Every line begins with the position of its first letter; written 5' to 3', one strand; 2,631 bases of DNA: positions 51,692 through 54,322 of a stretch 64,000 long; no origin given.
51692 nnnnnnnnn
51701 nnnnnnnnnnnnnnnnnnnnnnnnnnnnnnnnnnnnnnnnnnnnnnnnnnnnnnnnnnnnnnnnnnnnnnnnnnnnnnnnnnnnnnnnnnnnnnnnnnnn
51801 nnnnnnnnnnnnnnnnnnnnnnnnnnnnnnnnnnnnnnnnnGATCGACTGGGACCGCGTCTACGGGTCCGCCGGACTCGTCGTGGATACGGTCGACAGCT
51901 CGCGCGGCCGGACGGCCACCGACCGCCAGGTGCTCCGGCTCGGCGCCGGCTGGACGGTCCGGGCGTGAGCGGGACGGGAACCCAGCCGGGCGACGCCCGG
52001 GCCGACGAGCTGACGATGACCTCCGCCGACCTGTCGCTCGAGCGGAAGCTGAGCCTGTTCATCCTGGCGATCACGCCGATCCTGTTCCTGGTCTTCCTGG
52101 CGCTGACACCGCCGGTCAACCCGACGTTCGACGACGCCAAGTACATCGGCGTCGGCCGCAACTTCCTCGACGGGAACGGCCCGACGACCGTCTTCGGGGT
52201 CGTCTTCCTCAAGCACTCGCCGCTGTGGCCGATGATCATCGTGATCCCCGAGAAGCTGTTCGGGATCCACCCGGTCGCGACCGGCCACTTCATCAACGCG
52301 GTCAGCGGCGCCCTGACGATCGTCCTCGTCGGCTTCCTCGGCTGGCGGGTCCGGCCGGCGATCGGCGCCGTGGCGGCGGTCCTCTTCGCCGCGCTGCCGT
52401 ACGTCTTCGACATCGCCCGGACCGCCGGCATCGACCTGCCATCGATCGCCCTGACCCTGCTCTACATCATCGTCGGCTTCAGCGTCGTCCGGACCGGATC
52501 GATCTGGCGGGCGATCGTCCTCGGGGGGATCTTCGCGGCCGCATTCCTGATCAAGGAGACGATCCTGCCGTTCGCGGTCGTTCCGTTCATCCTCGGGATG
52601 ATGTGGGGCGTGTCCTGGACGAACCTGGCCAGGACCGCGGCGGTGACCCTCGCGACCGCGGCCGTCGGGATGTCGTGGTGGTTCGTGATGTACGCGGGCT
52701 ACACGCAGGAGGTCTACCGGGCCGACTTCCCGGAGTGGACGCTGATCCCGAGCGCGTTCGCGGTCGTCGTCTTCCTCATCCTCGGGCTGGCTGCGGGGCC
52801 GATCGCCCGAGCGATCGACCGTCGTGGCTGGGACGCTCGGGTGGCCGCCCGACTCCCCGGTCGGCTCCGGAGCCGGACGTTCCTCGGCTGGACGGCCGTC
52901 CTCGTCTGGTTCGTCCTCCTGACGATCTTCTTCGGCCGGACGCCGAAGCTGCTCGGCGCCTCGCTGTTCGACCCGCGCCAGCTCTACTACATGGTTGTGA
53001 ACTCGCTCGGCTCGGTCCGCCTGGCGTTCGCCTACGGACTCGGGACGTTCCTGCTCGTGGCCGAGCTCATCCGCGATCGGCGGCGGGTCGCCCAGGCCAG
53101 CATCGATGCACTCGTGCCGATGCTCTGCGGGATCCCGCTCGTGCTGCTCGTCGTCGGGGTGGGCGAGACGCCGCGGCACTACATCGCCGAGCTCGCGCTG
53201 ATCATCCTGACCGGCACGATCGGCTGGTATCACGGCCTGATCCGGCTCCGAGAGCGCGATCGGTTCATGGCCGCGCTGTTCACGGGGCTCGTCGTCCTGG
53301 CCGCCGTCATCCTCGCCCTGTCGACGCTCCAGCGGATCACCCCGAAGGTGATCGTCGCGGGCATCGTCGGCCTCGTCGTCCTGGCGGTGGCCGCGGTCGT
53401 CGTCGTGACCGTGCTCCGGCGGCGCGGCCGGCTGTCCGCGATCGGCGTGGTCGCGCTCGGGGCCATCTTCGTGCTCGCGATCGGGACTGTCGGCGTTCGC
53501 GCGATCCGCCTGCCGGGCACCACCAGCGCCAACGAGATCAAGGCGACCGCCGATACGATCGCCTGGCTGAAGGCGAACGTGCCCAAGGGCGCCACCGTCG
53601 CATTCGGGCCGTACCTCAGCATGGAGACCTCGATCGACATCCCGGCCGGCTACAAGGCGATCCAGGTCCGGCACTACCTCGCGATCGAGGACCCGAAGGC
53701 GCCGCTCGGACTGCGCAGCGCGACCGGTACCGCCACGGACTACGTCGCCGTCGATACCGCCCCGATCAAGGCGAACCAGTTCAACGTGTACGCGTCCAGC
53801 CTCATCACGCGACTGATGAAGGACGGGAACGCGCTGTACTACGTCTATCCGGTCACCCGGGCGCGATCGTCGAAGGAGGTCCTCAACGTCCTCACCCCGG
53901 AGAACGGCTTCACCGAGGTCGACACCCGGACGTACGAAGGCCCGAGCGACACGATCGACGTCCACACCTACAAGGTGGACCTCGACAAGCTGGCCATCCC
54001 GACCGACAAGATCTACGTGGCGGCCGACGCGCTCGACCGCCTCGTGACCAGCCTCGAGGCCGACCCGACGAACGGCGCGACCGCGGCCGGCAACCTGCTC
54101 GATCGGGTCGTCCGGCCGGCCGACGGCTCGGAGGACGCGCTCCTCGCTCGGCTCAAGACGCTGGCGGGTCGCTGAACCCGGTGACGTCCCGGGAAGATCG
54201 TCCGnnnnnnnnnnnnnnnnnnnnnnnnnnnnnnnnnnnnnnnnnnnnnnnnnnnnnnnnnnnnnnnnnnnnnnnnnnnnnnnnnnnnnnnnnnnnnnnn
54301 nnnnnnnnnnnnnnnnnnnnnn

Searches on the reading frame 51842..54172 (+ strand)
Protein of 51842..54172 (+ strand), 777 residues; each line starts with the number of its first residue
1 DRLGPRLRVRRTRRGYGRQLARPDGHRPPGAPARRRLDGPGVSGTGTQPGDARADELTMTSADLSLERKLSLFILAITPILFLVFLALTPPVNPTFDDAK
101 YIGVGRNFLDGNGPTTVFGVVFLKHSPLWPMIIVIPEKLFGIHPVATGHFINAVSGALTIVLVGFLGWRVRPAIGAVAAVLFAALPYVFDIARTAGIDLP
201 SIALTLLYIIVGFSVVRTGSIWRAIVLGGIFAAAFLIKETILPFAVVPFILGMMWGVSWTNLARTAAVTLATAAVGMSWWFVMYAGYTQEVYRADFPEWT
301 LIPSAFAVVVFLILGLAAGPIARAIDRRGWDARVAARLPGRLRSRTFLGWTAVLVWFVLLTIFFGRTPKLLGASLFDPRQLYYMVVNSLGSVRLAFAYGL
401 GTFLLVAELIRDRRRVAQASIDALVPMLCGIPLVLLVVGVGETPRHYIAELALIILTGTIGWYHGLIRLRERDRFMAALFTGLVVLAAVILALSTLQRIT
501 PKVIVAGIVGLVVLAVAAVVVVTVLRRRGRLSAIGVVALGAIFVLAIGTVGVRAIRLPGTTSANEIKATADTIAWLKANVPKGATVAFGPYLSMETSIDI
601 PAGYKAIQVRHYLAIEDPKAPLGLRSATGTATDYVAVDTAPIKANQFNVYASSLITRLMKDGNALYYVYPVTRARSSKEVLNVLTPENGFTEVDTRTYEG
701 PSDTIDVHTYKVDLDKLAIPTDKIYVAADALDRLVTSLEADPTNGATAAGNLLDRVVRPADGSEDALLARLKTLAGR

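Call 47: search_protein_families(library=pfam, proteins=[window:51842-54172:+], max_evalue=0.0001)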
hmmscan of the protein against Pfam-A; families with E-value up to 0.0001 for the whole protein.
window:51842-54172:+ (777 aa): 1 family
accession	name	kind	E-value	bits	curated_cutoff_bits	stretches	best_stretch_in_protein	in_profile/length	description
PF13231.12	PMT_2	-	2.4e-05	25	26.1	1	124-275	1-154/160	Dolichyl-phosphate-mannose-protein mannosyltransferase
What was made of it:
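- A GT-C (PMT_2-like) gene is at 51842-54175 (call 47).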

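Call 48: search_protein_families(library=ncbifam, proteins=[window:51842-54172:+], max_evalue=0.001)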
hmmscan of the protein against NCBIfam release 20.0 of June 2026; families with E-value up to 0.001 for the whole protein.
window:51842-54172:+ (777 aa): 0 families
